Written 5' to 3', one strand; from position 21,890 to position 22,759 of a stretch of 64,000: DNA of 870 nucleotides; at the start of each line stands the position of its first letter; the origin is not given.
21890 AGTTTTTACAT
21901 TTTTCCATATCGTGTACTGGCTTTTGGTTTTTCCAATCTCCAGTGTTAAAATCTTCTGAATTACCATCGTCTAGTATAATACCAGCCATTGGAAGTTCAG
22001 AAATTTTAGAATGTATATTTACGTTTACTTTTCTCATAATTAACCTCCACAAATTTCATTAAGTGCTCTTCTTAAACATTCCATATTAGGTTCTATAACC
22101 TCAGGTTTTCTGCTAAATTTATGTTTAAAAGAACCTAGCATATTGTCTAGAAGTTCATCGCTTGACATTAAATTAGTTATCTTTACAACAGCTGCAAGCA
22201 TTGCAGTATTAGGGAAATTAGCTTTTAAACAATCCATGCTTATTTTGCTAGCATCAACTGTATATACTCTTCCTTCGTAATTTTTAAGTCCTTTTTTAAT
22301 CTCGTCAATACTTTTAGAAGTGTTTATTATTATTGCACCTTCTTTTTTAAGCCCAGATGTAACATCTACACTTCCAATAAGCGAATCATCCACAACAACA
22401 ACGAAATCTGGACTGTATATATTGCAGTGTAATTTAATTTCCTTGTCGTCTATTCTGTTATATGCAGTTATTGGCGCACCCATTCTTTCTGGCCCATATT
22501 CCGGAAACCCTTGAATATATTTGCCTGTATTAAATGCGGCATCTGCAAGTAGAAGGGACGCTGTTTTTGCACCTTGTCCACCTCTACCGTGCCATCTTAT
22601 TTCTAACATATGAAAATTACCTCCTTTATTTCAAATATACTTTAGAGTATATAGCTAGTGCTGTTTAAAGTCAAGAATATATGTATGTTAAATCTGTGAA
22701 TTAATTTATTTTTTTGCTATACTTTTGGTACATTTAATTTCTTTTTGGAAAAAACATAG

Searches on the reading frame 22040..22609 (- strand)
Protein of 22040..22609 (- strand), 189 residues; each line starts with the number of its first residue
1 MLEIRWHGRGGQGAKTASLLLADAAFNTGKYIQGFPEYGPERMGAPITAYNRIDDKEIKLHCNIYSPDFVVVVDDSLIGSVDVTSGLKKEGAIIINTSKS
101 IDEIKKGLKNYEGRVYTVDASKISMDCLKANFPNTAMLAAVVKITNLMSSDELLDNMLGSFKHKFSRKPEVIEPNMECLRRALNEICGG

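Call 62: search_protein_families(library=pfam, proteins=[window:22040-22609:-], max_evalue=0.00001)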
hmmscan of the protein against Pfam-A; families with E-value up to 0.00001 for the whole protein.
window:22040-22609:- (189 aa): 1 family
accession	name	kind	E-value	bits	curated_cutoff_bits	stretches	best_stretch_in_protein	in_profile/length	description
PF01558.24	POR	-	2.3e-41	142.2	27.4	1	10-183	1-172/173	Pyruvate ferredoxin/flavodoxin oxidoreductase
